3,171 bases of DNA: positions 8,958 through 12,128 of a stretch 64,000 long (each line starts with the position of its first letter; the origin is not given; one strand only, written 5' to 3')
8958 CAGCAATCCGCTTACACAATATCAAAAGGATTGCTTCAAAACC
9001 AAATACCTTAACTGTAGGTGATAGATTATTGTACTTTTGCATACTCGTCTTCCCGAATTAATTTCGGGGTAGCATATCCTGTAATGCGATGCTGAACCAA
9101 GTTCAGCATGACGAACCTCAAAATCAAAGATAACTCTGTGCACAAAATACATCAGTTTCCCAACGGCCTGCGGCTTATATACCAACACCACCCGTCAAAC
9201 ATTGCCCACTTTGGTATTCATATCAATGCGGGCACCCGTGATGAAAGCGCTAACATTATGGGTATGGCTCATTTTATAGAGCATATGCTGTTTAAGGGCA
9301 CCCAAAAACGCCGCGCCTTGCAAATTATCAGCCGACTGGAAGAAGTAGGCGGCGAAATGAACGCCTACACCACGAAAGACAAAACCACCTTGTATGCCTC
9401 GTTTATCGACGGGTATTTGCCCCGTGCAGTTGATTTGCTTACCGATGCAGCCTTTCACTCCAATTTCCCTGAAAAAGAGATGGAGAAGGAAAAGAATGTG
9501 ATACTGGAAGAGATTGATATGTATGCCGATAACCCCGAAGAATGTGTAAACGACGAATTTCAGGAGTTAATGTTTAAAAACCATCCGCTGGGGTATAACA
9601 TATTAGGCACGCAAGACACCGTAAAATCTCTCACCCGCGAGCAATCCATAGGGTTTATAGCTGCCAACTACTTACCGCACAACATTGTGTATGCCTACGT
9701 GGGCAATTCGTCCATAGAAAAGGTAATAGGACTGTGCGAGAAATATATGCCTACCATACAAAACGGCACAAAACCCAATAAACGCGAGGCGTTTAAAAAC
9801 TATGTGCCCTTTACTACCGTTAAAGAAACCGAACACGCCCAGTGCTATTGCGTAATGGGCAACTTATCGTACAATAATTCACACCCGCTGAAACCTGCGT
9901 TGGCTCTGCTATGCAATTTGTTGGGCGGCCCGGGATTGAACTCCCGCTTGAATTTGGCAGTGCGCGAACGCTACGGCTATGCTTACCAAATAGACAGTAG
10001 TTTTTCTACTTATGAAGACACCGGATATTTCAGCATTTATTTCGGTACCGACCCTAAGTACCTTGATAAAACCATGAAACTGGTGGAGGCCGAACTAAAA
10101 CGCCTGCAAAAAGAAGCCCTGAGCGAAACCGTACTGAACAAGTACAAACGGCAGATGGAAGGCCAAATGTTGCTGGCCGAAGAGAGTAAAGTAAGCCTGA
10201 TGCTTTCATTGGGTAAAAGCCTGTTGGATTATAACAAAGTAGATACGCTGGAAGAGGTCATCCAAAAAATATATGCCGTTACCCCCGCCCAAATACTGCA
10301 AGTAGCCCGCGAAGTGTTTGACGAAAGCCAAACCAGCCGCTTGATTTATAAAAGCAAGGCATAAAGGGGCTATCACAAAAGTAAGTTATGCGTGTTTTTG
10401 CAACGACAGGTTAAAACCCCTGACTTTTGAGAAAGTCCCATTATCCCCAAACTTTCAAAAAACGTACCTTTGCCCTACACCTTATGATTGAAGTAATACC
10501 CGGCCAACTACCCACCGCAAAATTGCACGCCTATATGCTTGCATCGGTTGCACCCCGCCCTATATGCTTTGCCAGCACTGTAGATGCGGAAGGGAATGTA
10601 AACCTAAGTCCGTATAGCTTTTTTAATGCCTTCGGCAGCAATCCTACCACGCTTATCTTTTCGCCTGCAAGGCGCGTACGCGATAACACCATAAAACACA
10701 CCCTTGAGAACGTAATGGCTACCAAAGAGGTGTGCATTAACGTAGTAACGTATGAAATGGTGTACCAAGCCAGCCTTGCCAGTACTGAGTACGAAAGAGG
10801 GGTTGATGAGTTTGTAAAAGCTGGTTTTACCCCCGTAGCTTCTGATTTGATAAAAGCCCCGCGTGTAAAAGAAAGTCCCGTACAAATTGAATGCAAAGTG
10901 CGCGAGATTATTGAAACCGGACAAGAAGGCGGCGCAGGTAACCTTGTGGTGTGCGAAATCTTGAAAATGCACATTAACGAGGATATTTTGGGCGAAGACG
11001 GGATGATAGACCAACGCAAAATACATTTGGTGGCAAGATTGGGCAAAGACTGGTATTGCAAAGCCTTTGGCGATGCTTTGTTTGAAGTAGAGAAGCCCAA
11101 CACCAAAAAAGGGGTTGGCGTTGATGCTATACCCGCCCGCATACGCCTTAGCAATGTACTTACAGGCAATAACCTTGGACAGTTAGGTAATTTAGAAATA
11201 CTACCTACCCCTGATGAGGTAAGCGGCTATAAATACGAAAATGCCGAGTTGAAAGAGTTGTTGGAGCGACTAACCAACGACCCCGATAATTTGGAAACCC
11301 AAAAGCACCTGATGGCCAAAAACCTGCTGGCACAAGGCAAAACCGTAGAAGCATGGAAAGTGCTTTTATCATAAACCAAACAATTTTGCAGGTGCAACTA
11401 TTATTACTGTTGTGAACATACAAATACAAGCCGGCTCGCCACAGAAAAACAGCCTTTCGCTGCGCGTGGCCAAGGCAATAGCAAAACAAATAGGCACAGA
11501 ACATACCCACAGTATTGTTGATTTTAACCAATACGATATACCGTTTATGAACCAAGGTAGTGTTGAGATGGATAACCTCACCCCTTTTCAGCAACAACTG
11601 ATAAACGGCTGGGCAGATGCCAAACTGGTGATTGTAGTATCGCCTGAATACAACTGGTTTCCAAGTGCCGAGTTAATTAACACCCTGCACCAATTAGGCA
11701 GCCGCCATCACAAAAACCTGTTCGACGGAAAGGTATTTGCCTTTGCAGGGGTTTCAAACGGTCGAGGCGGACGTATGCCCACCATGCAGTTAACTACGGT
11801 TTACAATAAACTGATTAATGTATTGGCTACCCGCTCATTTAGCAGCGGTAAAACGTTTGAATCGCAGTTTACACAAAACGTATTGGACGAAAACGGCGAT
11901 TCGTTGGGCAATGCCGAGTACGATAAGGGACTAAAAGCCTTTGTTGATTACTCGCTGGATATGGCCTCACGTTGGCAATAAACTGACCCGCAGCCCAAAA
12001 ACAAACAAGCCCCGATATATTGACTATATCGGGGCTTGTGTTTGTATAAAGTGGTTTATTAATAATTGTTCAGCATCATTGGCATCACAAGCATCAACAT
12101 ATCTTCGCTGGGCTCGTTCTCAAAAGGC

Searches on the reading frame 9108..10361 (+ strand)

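Call 63: search_protein_families(library=pfam, proteins=[window:9108-10361:+], max_evalue=0.00001)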
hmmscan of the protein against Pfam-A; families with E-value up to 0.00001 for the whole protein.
window:9108-10361:+ (418 aa): 2 families
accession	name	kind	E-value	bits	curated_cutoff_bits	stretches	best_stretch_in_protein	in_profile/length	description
PF00675.25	Peptidase_M16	-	2.3e-37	128.6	22.3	1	25-168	4-148/149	Insulinase (Peptidase family M16)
PF05193.26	Peptidase_M16_C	-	3.5e-31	108.9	23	1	174-350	1-181/181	Peptidase M16 inactive domain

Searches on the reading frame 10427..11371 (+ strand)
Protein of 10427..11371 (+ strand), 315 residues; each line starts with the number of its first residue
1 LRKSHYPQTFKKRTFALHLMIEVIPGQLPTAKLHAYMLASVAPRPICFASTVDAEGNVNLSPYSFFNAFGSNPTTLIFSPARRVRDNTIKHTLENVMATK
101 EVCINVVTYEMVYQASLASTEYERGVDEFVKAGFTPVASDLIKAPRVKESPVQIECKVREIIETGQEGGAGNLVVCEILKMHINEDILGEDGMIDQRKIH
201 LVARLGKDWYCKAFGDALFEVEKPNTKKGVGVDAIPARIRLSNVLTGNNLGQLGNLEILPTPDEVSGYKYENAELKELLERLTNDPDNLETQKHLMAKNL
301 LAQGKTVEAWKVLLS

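Call 63: search_protein_families(library=pfam, proteins=[window:10427-11371:+], max_evalue=0.00001)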
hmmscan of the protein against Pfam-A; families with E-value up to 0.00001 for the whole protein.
window:10427-11371:+ (315 aa): 1 family
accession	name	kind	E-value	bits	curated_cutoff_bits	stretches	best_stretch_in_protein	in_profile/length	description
PF01613.24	Flavin_Reduct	-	3.5e-18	66.6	27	1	43-190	5-140/153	Flavin reductase like domain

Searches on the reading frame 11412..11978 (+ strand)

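Call 63: search_protein_families(library=pfam, proteins=[window:11412-11978:+], max_evalue=0.00001)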
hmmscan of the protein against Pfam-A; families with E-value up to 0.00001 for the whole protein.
window:11412-11978:+ (189 aa): 1 family
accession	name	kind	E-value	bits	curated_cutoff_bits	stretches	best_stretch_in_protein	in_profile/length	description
PF03358.20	FMN_red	-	5e-20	72.1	24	1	1-138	1-138/152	NADPH-dependent FMN reductase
